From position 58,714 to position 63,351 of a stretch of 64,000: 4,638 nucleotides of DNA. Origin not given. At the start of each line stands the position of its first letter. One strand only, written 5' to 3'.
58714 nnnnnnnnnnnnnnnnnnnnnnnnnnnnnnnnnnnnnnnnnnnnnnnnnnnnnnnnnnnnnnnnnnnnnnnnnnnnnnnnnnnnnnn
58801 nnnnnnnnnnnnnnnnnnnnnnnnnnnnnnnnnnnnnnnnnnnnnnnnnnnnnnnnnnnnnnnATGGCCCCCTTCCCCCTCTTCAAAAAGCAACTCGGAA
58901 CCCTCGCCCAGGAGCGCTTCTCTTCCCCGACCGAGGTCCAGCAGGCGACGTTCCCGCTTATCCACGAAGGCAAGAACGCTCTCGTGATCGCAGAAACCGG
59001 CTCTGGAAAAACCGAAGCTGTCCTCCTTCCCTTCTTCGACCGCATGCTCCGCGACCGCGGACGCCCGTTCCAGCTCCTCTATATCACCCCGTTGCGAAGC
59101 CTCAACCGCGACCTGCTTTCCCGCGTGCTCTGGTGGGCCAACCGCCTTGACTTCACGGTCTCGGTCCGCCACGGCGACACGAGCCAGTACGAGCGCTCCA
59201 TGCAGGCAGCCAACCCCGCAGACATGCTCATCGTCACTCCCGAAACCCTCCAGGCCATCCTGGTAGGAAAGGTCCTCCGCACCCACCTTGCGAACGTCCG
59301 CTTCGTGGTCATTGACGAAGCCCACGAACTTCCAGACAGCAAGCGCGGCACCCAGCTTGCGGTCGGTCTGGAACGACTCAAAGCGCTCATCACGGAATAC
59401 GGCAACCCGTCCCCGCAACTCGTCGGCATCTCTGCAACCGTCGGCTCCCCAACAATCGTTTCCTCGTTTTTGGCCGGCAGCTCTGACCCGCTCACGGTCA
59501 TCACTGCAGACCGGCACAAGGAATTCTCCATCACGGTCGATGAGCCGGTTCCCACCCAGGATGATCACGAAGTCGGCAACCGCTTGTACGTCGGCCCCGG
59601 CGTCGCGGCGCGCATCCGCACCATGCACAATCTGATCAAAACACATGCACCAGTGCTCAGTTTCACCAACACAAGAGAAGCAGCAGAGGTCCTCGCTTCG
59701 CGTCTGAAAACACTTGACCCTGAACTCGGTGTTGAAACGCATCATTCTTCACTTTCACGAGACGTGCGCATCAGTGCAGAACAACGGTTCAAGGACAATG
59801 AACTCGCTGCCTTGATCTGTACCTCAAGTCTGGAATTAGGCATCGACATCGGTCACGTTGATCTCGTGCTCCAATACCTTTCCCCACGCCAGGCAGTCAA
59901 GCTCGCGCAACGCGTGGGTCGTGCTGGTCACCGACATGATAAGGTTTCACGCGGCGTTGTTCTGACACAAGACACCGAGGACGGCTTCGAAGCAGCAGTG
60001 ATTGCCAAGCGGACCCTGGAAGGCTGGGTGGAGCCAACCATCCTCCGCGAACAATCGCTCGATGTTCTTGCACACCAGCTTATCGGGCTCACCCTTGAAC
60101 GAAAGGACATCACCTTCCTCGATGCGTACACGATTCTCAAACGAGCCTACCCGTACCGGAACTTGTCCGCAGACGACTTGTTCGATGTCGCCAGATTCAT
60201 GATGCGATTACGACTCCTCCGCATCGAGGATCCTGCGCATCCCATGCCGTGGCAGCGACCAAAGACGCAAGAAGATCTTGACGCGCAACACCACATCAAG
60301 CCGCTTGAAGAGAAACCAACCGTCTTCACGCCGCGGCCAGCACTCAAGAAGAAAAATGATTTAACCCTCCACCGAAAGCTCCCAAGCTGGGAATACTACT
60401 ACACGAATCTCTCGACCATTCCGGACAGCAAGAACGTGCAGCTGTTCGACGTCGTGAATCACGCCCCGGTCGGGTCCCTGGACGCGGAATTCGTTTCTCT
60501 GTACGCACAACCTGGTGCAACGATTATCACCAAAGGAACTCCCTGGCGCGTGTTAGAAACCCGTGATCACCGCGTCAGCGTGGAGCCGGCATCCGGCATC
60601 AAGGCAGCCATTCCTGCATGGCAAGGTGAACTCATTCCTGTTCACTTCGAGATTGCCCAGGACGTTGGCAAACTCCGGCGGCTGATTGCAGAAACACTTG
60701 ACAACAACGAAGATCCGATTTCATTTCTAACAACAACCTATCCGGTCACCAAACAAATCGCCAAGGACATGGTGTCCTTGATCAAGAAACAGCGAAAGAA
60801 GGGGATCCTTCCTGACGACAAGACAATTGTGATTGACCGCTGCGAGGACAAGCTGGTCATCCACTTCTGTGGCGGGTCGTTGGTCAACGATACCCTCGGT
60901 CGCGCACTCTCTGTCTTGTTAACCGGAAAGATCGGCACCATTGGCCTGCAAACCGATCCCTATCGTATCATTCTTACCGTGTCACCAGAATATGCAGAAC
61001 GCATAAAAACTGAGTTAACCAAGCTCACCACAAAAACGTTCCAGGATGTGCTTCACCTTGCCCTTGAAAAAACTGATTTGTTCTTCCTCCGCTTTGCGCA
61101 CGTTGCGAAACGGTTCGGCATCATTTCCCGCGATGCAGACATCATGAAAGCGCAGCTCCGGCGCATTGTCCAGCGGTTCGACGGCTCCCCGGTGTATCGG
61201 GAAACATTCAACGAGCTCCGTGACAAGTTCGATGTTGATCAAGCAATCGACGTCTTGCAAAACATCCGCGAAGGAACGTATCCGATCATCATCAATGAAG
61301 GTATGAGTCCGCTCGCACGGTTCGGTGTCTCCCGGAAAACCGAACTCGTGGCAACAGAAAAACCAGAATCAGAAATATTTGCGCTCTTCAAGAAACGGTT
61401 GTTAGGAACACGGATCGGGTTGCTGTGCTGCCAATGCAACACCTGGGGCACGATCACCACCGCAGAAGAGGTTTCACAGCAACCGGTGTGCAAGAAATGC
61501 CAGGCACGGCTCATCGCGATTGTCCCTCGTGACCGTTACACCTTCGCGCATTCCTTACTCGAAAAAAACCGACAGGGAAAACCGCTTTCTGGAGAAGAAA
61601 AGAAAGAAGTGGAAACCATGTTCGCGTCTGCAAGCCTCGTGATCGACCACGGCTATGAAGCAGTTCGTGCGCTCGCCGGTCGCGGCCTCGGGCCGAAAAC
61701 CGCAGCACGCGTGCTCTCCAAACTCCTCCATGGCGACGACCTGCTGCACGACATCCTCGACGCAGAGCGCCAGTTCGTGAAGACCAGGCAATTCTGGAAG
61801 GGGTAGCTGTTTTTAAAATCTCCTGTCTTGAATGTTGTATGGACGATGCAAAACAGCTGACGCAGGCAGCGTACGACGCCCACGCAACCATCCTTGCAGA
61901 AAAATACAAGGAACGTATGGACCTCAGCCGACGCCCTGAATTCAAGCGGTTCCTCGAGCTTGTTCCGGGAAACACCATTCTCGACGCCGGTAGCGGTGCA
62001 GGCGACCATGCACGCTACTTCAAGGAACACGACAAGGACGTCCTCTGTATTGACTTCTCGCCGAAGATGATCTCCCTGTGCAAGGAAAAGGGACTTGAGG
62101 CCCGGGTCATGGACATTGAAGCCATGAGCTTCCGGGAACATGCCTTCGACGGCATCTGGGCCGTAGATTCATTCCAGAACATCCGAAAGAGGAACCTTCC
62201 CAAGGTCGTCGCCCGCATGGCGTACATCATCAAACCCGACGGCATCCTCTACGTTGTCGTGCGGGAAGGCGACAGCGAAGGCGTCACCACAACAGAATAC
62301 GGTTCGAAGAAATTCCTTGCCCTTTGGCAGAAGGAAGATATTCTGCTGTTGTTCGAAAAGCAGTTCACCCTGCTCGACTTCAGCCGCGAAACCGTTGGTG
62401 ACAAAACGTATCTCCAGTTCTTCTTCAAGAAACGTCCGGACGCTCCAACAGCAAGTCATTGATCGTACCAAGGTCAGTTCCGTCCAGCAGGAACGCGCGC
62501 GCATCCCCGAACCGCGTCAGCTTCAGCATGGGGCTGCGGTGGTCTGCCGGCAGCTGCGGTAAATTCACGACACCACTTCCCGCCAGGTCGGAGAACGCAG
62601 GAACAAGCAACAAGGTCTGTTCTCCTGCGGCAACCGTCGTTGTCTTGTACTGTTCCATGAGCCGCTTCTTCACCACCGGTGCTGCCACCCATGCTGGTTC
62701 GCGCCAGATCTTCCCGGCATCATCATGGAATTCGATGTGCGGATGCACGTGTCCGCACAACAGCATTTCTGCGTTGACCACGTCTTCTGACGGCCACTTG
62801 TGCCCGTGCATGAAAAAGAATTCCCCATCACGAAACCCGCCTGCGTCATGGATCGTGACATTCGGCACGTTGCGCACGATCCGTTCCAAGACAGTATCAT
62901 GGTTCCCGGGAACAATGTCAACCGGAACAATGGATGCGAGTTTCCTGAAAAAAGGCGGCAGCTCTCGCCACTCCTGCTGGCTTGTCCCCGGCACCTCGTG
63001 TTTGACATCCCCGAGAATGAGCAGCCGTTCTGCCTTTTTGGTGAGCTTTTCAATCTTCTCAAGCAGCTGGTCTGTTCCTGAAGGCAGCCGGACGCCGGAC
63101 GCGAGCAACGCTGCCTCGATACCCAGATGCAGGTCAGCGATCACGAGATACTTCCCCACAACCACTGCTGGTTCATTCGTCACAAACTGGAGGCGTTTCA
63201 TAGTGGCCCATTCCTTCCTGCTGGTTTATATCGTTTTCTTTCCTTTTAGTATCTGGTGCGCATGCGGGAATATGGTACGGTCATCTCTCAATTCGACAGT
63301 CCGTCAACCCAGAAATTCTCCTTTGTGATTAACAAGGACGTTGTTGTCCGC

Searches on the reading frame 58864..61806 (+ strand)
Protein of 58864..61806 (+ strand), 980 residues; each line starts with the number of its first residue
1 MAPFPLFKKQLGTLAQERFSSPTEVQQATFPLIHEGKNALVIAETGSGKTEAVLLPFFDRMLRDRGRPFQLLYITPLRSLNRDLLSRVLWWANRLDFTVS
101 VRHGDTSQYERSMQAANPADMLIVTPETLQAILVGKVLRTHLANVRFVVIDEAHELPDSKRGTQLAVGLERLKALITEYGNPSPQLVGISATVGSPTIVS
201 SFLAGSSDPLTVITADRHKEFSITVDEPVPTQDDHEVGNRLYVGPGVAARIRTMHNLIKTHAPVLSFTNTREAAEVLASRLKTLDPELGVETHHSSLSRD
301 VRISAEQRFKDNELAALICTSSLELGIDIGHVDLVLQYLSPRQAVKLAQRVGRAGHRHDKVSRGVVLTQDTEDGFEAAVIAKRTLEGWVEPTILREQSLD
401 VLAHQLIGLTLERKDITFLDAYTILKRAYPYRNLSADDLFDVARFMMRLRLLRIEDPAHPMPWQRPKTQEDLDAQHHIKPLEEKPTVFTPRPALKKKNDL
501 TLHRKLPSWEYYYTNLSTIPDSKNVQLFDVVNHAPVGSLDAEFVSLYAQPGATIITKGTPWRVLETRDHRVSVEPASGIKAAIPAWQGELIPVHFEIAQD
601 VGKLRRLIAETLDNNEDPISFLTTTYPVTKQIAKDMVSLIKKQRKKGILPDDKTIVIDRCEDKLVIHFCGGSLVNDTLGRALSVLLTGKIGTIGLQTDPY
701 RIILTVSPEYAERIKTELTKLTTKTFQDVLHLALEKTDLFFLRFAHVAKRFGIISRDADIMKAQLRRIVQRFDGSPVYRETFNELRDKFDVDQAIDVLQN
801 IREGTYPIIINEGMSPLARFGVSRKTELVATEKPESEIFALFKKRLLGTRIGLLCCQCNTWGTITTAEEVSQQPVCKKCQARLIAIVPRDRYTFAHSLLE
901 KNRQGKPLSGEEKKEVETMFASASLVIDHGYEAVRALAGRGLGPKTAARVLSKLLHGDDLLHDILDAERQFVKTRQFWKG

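Call 18: search_protein_families(library=pfam, proteins=[window:58864-61806:+], max_evalue=0.01)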
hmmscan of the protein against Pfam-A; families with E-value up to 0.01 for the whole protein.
window:58864-61806:+ (980 aa): 5 families
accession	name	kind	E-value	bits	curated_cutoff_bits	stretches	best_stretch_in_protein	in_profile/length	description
PF00270.35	DEAD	-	1.1e-33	116.8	26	1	23-194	1-161/167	DEAD/DEAH box helicase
PF08494.16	DEAD_assoc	-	6.1e-31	108.2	23.5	1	649-818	1-191/191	DEAD/H associated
PF00271.37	Helicase_C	-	2e-17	63.9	23.5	1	253-356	5-108/110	Helicase conserved C-terminal domain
PF19306.5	WH_Lhr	-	3.7e-11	43.1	27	2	514-581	101-166/168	Large helicase-related protein, winged helix domain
PF04851.21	ResIII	-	2.4e-07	31.2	22.5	1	34-193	21-162/164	Type III restriction enzyme, res subunit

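Call 100: find_encoding_contigs(protein=window:58864-61806:+, flank=10000, max_places=10)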
Protein window:58864-61806:+ (980 aa): 2 contigs read that carry it; 1 place shown.
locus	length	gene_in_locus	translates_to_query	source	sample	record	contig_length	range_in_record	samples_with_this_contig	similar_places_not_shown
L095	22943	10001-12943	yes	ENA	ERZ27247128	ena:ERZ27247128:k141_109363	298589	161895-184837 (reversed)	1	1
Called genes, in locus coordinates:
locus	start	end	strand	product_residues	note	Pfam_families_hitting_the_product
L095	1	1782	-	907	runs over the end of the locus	-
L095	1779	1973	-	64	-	-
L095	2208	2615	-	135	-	-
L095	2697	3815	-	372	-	-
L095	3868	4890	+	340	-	PF26356:Pelota_N, PF03464:eRF1_2, PF03465:eRF1_3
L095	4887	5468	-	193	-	PF13563:2_5_RNA_ligase2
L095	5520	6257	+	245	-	PF00483:NTP_transferase, PF12804:NTP_transf_3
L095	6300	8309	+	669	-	PF14551:MCM_N, PF17207:MCM_OB, PF00493:MCM, PF01078:Mg_chelatase (weak), PF17855:MCM_lid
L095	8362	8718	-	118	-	PF01868:RNase_P-MRP_p29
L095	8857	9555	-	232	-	-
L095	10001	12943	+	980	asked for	PF00270:DEAD, PF04851:ResIII (weak), PF00271:Helicase_C, PF19306:WHD_Lhr (faint), PF08494:DEAD_assoc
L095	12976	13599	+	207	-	PF02353:CMAS (weak), PF13489:Methyltransf_23, PF13847:Methyltransf_31, PF08241:Methyltransf_11, PF08242:Methyltransf_12, PF13649:Methyltransf_25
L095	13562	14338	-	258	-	PF00149:Metallophos, PF12850:Metallophos_2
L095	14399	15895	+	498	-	PF09378:HAS-barrel (faint), PF01935:DUF87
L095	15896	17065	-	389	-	-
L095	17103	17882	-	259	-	PF00899:ThiF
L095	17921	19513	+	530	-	PF01368:DHH, PF27767:Arc_Cdc45, PF21763:DHH_CID, PF02272:DHHA1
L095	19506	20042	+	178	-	PF01015:Ribosomal_S3Ae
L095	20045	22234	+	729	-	PF00009:GTP_EFTU, PF22042:EF-G_D2, PF03144:GTP_EFTU_D2, PF14492:EFG_III, PF03764:EFG_IV, PF00679:EFG_C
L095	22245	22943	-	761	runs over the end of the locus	-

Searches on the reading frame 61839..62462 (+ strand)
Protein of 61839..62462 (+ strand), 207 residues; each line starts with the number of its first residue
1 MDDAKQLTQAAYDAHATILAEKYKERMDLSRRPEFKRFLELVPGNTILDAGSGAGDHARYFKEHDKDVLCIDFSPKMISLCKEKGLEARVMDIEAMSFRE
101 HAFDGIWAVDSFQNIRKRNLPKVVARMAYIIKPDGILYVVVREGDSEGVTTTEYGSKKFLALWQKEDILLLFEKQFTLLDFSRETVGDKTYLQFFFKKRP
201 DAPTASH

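Call 32: search_protein_families(library=pfam, proteins=[window:61839-62462:+], max_evalue=0.01)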
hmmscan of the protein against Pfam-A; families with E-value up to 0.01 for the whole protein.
window:61839-62462:+ (207 aa): 9 families
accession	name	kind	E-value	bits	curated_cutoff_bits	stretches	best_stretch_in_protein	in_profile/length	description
PF13649.12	Methyltransf_25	-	3.3e-16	60.2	27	1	47-135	1-97/97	Methyltransferase domain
PF08241.18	Methyltransf_11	-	4.2e-16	59.8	21.2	1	48-139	1-95/95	Methyltransferase domain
PF08242.18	Methyltransf_12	-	2.9e-10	41.2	30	1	48-137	1-98/98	Methyltransferase domain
PF13489.12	Methyltransf_23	-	3.8e-09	36.9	27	1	27-145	5-122/164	Methyltransferase domain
PF13847.12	Methyltransf_31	-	6e-08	32.9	27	1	43-140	3-110/145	Methyltransferase domain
PF02353.26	CMAS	-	3.5e-07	30.3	27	1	7-140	31-165/273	Mycolic acid cyclopropane synthetase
PF01209.24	Ubie_methyltran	-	7.2e-05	22.7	20.1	1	38-140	42-152/233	ubiE/COQ5 methyltransferase family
PF07021.18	MetW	-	0.00021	21.4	21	1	32-117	1-90/193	Methionine biosynthesis protein MetW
PF03848.20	TehB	-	0.0072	16.2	20.4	1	38-140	25-133/193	Tellurite resistance protein TehB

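Call 78: find_encoding_contigs(protein=window:61839-62462:+, flank=10000, max_places=5)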
Protein window:61839-62462:+ (207 aa): no gene with exactly this product is on record in the collection.

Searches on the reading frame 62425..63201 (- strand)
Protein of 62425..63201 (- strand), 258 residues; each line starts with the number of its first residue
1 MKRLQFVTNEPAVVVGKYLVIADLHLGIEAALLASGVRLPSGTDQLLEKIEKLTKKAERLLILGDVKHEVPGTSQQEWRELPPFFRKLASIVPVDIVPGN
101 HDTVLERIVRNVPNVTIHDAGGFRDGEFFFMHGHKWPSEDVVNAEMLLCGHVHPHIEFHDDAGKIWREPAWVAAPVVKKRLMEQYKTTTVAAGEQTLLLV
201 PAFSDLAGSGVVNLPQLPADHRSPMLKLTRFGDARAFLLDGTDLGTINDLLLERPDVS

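Call 81: search_protein_families(library=pfam, proteins=[window:62425-63201:-], max_evalue=0.0001)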
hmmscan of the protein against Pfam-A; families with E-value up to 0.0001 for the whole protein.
window:62425-63201:- (258 aa): 2 families
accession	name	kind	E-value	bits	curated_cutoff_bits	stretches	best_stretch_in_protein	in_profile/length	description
PF00149.33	Metallophos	-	7.5e-09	36.7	21.5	1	17-146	2-146/191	Calcineurin-like phosphoesterase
PF12850.12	Metallophos_2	-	1.5e-07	32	27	1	19-155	4-119/154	Calcineurin-like phosphoesterase superfamily domain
